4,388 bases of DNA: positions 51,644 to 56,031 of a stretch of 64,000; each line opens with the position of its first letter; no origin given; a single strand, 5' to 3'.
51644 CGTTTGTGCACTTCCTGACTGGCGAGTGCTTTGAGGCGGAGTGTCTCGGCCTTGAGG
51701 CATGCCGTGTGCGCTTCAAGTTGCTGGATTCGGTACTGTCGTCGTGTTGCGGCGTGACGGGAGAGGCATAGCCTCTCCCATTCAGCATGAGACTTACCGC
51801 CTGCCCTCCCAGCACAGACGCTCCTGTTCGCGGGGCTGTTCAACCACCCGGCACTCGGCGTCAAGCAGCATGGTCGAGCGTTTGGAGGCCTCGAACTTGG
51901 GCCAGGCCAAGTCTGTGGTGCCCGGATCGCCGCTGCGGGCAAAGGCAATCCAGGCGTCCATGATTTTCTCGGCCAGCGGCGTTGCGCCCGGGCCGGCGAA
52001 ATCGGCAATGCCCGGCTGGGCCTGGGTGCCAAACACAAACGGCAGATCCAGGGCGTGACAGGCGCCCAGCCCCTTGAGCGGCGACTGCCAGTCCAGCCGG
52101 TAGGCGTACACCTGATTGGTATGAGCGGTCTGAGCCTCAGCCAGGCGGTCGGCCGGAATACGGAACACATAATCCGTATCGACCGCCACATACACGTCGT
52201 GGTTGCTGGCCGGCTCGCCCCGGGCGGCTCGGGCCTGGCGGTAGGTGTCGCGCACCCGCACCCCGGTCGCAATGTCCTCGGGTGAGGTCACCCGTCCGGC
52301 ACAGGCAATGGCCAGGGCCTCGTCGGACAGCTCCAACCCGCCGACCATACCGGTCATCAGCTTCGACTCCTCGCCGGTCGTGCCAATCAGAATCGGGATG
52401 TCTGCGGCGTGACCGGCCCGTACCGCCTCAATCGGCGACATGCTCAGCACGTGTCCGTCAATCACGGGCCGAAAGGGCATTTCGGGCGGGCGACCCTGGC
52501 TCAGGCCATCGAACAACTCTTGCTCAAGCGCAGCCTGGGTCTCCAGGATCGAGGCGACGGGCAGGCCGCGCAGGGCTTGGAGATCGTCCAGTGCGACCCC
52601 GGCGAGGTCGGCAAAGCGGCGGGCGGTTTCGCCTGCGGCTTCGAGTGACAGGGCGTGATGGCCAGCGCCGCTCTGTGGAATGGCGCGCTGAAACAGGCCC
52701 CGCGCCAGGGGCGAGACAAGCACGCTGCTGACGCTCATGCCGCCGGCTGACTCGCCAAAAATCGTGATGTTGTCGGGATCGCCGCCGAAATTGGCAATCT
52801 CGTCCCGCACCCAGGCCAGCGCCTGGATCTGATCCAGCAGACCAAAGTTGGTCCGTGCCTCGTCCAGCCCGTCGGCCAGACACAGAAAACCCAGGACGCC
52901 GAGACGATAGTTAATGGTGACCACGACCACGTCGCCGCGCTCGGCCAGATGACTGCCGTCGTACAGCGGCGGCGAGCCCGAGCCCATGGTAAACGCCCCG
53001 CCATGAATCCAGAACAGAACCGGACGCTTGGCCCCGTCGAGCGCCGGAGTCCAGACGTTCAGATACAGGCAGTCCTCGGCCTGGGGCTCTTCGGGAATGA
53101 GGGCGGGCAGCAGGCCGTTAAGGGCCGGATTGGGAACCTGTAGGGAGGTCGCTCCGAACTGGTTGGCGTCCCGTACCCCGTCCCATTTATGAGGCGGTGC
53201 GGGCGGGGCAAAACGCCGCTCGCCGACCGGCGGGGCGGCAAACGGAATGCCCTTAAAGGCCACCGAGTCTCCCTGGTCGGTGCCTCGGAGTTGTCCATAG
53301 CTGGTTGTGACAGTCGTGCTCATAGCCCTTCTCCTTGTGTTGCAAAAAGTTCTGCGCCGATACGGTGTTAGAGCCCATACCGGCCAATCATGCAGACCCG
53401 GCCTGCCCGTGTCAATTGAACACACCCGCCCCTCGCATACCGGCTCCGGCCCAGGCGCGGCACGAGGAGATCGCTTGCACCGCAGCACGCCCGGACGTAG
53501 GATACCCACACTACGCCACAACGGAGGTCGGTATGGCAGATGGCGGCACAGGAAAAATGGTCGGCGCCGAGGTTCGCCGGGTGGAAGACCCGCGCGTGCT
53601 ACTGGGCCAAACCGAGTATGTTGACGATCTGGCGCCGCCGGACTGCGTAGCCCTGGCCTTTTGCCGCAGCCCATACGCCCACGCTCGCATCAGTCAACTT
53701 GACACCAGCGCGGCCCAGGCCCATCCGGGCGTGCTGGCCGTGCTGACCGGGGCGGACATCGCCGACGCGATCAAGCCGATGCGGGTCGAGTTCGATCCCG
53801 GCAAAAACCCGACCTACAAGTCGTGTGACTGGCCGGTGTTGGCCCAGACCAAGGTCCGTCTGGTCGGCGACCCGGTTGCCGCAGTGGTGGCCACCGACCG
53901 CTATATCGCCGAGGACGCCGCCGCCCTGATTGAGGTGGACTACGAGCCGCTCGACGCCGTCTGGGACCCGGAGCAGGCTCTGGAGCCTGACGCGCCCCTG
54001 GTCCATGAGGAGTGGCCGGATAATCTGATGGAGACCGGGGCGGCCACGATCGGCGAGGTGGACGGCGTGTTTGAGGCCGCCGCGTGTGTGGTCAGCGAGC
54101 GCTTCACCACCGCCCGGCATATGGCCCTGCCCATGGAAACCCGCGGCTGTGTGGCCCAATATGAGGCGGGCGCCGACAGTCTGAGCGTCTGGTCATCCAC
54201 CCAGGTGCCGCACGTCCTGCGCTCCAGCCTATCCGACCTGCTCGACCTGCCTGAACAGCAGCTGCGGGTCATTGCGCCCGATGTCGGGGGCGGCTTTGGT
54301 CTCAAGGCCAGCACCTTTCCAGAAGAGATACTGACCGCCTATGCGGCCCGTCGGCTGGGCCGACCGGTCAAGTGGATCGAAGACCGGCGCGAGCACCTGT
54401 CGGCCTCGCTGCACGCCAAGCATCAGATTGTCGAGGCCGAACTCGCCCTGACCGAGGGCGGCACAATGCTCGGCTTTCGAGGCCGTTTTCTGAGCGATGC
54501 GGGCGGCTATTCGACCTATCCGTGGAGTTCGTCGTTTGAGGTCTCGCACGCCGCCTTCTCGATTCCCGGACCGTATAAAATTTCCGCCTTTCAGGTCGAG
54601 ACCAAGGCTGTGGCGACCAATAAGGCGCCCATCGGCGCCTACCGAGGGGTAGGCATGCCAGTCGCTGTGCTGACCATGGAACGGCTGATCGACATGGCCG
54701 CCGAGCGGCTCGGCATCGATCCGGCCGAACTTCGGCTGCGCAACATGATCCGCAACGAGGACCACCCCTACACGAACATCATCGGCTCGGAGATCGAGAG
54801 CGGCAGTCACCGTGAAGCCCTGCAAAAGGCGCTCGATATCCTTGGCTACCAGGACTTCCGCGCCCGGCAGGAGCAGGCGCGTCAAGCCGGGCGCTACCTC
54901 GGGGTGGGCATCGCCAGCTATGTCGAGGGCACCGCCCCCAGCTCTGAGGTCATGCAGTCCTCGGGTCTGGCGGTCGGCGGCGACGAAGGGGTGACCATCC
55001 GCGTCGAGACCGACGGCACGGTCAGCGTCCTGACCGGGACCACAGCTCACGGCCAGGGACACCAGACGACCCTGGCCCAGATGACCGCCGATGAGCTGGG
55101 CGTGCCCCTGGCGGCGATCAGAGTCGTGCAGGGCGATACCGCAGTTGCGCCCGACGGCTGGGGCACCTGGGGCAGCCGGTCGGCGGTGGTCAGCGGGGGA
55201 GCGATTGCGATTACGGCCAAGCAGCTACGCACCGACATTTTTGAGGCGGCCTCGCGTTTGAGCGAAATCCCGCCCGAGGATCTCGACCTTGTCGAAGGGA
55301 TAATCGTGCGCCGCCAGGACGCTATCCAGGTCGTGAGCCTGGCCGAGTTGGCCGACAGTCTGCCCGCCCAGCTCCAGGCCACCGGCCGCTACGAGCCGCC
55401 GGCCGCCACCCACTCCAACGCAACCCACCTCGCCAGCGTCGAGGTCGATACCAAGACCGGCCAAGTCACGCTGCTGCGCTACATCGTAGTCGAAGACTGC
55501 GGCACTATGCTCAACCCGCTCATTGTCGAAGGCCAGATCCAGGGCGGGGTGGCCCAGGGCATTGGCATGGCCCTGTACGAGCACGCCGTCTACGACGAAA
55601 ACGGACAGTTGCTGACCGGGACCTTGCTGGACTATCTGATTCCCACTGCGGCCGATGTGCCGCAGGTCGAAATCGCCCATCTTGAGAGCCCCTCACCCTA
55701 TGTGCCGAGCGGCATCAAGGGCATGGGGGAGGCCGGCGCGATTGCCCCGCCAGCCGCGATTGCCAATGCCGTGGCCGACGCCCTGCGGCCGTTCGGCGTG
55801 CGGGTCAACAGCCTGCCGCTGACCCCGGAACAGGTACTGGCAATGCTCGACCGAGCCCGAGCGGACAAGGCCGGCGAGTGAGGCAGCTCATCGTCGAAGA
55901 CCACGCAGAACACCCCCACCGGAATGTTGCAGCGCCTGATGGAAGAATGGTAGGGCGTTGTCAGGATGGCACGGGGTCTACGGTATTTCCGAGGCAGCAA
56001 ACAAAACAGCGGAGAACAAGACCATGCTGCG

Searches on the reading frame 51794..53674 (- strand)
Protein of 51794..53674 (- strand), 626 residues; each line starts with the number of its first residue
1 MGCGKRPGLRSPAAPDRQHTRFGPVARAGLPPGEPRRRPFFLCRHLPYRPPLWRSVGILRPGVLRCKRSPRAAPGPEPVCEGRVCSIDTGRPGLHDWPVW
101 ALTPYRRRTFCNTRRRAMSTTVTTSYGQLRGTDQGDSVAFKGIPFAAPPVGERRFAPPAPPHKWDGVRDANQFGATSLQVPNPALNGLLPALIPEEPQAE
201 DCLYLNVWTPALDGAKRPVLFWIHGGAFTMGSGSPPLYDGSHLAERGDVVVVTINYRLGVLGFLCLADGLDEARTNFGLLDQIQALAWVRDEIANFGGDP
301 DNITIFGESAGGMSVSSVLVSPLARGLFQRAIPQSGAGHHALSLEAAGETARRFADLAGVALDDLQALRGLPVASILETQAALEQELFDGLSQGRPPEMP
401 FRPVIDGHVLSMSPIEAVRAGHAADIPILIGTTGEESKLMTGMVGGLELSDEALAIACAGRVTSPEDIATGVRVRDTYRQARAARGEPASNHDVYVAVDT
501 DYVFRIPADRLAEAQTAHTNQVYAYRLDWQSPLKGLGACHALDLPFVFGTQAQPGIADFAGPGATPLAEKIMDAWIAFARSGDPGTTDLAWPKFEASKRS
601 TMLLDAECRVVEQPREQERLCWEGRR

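Call 81: search_protein_families(library=pfam, proteins=[window:51794-53674:-], max_evalue=0.00001)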
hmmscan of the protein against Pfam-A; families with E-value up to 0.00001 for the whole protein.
window:51794-53674:- (626 aa): 3 families
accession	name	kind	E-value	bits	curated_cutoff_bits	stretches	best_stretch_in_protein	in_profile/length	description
PF00135.34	COesterase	-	1.9e-122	410.3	27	1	119-618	2-511/515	Carboxylesterase family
PF07859.19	Abhydrolase_3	-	2.5e-10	40.9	25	1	220-319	1-89/210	alpha/beta hydrolase fold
PF20434.5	BD-FAE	-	4.5e-09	36.6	26.8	1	205-312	1-100/215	BD-FAE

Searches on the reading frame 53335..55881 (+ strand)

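Call 81: search_protein_families(library=pfam, proteins=[window:53335-55881:+], max_evalue=0.00001)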
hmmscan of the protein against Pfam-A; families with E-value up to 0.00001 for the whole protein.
window:53335-55881:+ (848 aa): 3 families
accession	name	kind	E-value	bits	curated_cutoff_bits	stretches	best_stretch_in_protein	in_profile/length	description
PF20256.3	MoCoBD_2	-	4e-88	296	27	1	499-776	2-283/283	Molybdopterin cofactor-binding domain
PF02738.23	MoCoBD_1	-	9.2e-76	254.6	27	1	223-471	1-244/244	Molybdopterin cofactor-binding domain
PF01315.27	Ald_Xan_dh_C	-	6e-29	101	31.3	1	91-206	2-109/110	Aldehyde oxidase and xanthine dehydrogenase, a/b hammerhead domain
